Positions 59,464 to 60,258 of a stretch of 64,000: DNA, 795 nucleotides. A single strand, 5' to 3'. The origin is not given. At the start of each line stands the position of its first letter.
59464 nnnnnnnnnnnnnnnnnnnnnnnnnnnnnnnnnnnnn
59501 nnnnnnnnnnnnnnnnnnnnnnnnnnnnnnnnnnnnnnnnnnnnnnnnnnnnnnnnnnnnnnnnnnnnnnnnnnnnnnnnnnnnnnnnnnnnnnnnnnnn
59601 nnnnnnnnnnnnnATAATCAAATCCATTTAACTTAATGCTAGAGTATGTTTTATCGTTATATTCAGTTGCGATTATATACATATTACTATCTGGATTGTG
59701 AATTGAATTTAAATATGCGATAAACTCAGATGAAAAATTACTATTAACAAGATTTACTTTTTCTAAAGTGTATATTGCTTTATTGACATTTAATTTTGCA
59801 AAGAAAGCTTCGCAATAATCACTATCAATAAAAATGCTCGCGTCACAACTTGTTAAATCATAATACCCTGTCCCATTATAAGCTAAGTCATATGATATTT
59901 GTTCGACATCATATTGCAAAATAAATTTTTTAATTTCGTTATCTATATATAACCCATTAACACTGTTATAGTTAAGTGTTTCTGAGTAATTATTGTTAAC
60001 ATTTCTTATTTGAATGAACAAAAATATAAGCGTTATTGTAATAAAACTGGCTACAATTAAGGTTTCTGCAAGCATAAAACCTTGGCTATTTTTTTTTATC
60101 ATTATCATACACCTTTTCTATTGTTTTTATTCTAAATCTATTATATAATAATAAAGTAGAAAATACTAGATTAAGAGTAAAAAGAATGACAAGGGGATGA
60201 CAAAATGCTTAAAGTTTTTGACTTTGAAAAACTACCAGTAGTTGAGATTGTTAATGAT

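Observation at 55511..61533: Prepilin-like 405-aa gene directly upstream of a 1122-aa GH73 peptidoglycan hydrolase, divergent from a GspE/PilB/ComGA-type ATPase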

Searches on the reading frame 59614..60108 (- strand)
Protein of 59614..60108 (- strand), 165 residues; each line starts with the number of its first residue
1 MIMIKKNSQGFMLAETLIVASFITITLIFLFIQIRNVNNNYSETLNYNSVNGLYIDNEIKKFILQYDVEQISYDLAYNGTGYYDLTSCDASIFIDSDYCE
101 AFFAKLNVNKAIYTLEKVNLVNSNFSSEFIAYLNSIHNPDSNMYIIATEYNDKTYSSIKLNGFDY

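Call 41: find_related_loci(query=A4, collection=genome_contigs, flank=10000)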
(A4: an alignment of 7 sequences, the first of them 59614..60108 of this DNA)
Query A4 (165 aa) in genome_contigs; peptide patterns used: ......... (x = any residue, [..] = any of these).
115 stretches matched a pattern; 88 encode a relative of the query (tblastn E <= 1e-3); the best 80 are kept; 80 distinct loci.
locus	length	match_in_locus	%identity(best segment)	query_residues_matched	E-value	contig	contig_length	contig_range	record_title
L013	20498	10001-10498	63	1-165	1e-67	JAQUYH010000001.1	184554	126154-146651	MAG: Bacilli bacterium isolate STD2_232 NODE_144_length_184554_cov_8.312254_Sandtown_D2, whole genome shotgun sequence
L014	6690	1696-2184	41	2-165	9e-37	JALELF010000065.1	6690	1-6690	MAG: Bacillota bacterium isolate SUG106 k141_7286181, whole genome shotgun sequence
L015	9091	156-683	34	5-162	6e-31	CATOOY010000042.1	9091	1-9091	MAG TPA_asm: uncultured Erysipelotrichaceae bacterium isolate MGG30896_1680015486 genome assembly, contig: SAMEA4643411_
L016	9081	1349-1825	38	2-159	2e-30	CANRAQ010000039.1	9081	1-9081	MAG: uncultured Bacilli bacterium isolate Lapin-016__bin43 genome assembly, contig: Lapin-016__NODE_7018_length_9081_cov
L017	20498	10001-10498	35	1-159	9e-30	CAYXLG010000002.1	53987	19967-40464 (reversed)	MAG TPA_asm: uncultured Muribaculaceae bacterium isolate SRP192927_co8_203 genome assembly, contig: NODE_407_length_5398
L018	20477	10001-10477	36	3-158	1e-28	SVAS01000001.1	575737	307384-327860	MAG: Bacillota bacterium isolate SIG208 NODE_21_length_575737_cov_13.617184, whole genome shotgun sequence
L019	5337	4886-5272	38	1-129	2e-28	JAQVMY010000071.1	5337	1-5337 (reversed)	MAG: Bacilli bacterium isolate STF1_144 NODE_61041_length_5337_cov_5.803071_Sandtown_F1, whole genome shotgun sequence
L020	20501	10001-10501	34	1-160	5e-28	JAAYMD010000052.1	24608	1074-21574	MAG: Mollicutes bacterium isolate AS20ysBPTH_155 56143_AS20, whole genome shotgun sequence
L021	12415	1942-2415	38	1-162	7e-27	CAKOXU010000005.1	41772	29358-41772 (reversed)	MAG: uncultured Bacilli bacterium isolate REFINED_METABAT215_TOP10_CONTIGS_1500_ASSEMBLY_K77_MERGED__Hadza_MoBio_hadza-A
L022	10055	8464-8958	36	3-160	7e-26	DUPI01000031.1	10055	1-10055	MAG TPA_asm: Mollicutes bacterium isolate AS08sgBPME_29 47823_AS08, whole genome shotgun sequence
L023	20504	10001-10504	37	1-160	1e-25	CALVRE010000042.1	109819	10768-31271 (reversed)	MAG: uncultured Bacilli bacterium isolate E10__bin82 genome assembly, contig: E10__k127_5938151, whole genome shotgun se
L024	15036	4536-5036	35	3-161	1e-25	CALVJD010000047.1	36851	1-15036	MAG: uncultured Bacilli bacterium isolate E05__bin274 genome assembly, contig: E05__k127_3907006, whole genome shotgun s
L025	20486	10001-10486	37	1-154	2e-25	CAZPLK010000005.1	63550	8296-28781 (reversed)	MAG TPA_asm: uncultured Muribaculaceae bacterium isolate SRP192927_co8_301 genome assembly, contig: NODE_305_length_6355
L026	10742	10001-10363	44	3-116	2e-25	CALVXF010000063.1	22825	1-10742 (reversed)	MAG: uncultured Bacilli bacterium isolate E20__bin237 genome assembly, contig: E20__k127_3804118, whole genome shotgun s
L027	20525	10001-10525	32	5-161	2e-25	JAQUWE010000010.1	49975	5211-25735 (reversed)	MAG: Bacilli bacterium isolate STD2_183 NODE_2313_length_49975_cov_5.195193_Sandtown_D2, whole genome shotgun sequence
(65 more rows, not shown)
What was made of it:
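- Tried and rejected: A 7-sequence alignment worked (call 41).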

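Call 79: search_protein_families(library=pfam, alignment_id=A3, max_evalue=0.01)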
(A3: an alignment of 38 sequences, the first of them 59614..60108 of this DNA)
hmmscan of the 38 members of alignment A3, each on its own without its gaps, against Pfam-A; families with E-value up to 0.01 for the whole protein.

A. member 1, window:59614-60108:- (165 aa): 0 families

B. families by the number of members that match (of 38 scanned): 4 families
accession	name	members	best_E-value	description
PF11178.13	DUF2963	1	0.00064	Protein of unknown function (DUF2963)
PF20176.3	DUF6541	1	0.0033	Family of unknown function (DUF6541)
PF21433.2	M3K_C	1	0.004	Mevalonate-3-kinase, C-terminal domain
PF14976.13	YPEH2ZP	1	0.0091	Yippee homolog 2 zinc finger protein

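Call 80: search_protein_families(library=ncbifam, alignment_id=A3, max_evalue=0.01)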
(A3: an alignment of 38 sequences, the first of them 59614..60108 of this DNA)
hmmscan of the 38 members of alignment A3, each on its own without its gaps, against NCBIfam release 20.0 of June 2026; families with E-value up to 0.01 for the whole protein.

A. member 1, window:59614-60108:- (165 aa): 1 family
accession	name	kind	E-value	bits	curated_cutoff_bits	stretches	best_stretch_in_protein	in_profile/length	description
NF040982.1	ComGD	equivalog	0.0037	17.7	70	1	9-50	2-43/139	competence type IV pilus minor pilin ComGD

B. families by the number of members that match (of 38 scanned): 5 families
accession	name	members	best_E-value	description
NF040982.1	ComGD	20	2.6e-06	competence type IV pilus minor pilin ComGD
NF041013.1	T4P_ComGE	12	8e-06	competence type IV pilus minor pilin ComGE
NF041002.1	pilin_ComGF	5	1.9e-06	competence type IV pilus minor pilin ComGF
NF040999.1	pilin_ComGC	3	0.0032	competence type IV pilus major pilin ComGC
TIGR02523.1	type_IV_pilV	1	0.0025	type IV pilus modification protein PilV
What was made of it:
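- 59614..60108 (-): Pilin module (residues 1-165). It has a class-III-like signal (basic leader, G-1, F+1, E+5), a predicted alpha-1 helix at residues 9-45, a small alpha/beta head, and a conserved Cys88/Cys99 pair. Sub-threshold hits to the N-terminal part of ComGD/E/F in 20, 12 and 5 of 38 members, and Pfam N_methyl in 0 of 38 (calls 79, 80).
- On Type IV pilin / class III signal peptide protein: Only sub-threshold ComGD/E/F hits appear (call 80).
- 20, 12 and 5 of 38 members give sub-threshold hits to the N-terminal part of the ComGD, ComGE and ComGF models (call 80). Sub-threshold ComGD/E/F N-terminal hits occur in many members (call 80).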
